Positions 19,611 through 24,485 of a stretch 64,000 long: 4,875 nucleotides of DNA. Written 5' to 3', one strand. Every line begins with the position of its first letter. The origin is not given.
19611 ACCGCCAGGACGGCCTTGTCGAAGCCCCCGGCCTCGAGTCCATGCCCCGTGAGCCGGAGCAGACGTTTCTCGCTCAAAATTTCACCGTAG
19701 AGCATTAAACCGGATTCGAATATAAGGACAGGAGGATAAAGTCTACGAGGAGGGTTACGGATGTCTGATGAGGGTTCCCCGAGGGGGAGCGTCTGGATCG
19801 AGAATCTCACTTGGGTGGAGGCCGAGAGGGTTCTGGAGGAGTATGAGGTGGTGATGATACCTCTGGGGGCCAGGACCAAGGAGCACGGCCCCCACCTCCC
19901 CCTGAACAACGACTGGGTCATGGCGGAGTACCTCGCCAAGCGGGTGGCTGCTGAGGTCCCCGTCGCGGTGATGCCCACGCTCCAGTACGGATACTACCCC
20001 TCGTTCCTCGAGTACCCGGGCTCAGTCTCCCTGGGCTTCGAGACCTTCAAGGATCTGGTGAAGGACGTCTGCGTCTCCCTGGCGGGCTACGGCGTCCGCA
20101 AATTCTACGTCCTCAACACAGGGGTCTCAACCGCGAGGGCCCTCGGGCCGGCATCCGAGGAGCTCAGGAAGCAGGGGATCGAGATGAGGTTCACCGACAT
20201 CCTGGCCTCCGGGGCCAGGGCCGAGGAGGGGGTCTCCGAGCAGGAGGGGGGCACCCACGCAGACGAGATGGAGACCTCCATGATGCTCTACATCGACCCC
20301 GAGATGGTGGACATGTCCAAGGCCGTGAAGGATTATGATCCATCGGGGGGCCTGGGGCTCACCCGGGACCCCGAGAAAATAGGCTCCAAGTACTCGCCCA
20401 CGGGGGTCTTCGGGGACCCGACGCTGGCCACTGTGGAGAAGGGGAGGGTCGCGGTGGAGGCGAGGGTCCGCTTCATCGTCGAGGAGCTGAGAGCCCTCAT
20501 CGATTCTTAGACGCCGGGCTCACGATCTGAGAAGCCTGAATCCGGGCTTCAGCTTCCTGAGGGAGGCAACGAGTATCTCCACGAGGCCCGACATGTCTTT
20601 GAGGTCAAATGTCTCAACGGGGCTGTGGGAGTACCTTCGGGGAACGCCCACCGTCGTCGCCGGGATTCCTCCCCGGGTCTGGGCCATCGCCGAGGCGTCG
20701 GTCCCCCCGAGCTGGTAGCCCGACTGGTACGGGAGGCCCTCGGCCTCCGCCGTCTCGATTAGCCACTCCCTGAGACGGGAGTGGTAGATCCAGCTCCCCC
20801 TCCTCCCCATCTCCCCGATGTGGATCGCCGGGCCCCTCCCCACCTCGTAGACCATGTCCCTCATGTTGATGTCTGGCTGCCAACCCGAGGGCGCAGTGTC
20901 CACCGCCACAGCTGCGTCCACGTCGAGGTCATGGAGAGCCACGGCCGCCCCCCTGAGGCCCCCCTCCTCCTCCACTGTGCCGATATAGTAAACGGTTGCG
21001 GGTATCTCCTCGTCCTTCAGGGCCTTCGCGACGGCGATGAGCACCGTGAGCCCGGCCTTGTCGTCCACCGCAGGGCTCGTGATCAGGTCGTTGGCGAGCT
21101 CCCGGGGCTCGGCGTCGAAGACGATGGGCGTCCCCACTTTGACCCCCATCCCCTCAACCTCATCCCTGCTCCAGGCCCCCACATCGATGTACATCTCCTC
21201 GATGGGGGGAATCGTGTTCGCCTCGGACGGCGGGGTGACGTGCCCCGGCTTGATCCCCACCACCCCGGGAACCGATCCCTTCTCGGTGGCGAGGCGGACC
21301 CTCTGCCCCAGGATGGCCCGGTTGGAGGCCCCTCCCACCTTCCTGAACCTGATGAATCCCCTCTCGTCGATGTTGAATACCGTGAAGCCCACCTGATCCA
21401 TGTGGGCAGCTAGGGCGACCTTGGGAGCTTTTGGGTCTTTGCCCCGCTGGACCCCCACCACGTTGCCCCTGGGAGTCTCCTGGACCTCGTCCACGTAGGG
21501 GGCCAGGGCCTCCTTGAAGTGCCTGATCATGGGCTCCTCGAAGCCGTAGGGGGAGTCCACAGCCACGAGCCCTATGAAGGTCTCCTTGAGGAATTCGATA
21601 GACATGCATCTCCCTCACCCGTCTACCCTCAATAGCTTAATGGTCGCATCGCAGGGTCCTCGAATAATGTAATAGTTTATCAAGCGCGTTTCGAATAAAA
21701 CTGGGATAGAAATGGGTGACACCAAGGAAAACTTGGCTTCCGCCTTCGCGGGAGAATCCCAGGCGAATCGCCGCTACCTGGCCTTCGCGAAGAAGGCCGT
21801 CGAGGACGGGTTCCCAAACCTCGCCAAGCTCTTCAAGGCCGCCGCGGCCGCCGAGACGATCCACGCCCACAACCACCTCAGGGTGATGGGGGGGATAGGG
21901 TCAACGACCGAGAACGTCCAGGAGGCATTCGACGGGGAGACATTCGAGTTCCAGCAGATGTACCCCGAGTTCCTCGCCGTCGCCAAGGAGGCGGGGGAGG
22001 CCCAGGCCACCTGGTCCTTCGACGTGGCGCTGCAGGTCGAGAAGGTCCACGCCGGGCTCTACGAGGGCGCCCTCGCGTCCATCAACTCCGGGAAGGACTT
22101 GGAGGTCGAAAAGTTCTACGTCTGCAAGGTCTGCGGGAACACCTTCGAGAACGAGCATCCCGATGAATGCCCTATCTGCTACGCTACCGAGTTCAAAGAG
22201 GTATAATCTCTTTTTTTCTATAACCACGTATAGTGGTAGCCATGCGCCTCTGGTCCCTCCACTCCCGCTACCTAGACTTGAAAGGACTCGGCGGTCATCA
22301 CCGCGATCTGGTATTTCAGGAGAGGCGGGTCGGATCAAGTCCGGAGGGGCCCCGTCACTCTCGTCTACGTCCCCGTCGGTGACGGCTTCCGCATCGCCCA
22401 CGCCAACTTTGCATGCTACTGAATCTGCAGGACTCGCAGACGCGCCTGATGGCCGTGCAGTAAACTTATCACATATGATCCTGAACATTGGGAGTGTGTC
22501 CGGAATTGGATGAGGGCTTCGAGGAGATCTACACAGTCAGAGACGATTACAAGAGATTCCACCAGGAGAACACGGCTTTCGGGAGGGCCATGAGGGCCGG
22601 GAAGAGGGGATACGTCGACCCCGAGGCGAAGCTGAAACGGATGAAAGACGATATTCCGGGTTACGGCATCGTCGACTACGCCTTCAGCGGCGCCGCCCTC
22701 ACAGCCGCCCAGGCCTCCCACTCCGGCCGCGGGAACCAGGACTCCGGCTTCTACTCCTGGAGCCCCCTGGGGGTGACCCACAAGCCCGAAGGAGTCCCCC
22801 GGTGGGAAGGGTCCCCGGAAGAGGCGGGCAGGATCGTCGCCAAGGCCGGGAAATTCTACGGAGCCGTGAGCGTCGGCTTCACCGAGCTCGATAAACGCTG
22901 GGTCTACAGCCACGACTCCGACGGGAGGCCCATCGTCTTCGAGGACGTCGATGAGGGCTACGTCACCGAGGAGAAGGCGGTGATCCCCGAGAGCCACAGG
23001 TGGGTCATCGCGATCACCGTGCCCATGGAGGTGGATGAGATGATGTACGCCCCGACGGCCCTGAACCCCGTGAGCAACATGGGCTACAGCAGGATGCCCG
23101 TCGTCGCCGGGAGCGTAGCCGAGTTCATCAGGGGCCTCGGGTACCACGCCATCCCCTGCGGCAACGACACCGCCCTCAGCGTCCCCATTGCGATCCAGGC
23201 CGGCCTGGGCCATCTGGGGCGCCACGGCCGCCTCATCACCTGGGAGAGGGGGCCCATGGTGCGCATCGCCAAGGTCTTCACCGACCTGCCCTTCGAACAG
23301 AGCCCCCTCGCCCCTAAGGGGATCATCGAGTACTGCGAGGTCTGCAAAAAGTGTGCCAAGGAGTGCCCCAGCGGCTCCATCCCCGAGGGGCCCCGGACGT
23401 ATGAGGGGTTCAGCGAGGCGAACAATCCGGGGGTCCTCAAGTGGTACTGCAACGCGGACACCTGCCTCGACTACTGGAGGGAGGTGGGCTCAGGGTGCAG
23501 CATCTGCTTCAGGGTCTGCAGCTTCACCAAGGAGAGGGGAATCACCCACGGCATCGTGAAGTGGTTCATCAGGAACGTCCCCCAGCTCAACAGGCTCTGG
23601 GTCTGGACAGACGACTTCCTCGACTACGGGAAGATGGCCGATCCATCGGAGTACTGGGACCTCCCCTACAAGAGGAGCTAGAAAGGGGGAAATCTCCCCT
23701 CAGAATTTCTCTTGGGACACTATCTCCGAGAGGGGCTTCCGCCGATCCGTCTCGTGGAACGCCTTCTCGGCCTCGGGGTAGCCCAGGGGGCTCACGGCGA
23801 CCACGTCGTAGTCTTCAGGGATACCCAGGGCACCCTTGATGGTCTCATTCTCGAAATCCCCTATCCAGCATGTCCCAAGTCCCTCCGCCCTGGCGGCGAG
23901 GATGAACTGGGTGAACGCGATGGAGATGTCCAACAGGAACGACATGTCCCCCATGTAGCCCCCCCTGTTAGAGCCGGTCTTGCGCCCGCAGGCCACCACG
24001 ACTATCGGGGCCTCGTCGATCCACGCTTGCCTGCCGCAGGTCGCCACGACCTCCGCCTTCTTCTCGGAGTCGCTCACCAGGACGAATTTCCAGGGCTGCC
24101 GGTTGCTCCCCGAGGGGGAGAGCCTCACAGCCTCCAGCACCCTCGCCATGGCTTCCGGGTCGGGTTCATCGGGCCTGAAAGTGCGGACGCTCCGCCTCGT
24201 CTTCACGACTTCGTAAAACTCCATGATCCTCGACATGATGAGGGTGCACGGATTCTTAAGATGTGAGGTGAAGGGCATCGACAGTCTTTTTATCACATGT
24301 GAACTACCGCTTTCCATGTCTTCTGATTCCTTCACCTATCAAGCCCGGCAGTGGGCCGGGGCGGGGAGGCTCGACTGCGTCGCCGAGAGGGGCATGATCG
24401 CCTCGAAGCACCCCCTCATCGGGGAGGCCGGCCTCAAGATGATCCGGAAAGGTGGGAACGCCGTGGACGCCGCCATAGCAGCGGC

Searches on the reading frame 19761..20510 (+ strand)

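Call 51: search_protein_families(library=pfam, proteins=[window:19761-20510:+], max_evalue=0.00001)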
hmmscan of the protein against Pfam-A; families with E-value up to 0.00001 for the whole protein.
window:19761-20510:+ (249 aa): 1 family
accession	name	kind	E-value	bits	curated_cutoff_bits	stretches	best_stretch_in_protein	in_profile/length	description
PF02633.19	Creatininase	-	3.6e-56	190.7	31.3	1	14-241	1-236/238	Creatinine amidohydrolase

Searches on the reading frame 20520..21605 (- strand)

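Call 51: search_protein_families(library=pfam, proteins=[window:20520-21605:-], max_evalue=0.00001)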
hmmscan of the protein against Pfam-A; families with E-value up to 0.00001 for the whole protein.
window:20520-21605:- (361 aa): 3 families
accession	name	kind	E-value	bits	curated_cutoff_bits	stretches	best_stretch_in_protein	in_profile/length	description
PF05343.19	Peptidase_M42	-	1.4e-90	303.8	23.2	1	47-342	1-290/292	M42 glutamyl aminopeptidase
PF01546.33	Peptidase_M20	-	2.5e-14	54.1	24.6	1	179-350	33-205/206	Peptidase family M20/M25/M40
PF04389.22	Peptidase_M28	-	2.2e-06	28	21.3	0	179-335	30-176/193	Peptidase family M28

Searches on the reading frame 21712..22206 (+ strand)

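Call 51: search_protein_families(library=pfam, proteins=[window:21712-22206:+], max_evalue=0.00001)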
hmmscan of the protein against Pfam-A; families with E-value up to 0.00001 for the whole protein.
window:21712-22206:+ (164 aa): 2 families
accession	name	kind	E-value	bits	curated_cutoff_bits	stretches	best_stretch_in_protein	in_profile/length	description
PF02915.23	Rubrerythrin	-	6.4e-25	88.6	22.8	1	6-119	1-135/137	Rubrerythrin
PF21349.2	RUBY_RBDX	-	1.7e-06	27.8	26.5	1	136-159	1-25/30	Rubrerythrin, rubredoxin-like domain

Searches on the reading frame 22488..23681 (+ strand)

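Call 51: search_protein_families(library=pfam, proteins=[window:22488-23681:+], max_evalue=0.00001)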
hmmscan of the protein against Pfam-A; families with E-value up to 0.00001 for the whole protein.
window:22488-23681:+ (397 aa): 1 family
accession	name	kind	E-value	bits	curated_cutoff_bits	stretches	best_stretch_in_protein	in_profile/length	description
PF13486.11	Dehalogenase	-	4.8e-16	59.3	24.3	2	146-268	177-305/306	Reductive dehalogenase subunit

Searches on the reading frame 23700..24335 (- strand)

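Call 51: search_protein_families(library=pfam, proteins=[window:23700-24335:-], max_evalue=0.00001)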
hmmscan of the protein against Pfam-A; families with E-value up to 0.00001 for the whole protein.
window:23700-24335:- (211 aa): 2 families
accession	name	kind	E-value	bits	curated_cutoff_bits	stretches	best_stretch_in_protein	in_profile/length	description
PF00881.29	Nitroreductase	-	1.2e-30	107.3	23.5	2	44-95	1-52/167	Nitroreductase family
PF14512.11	TM1586_NiRdase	-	7.5e-18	65.4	27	2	142-208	89-151/215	Putative TM nitroreductase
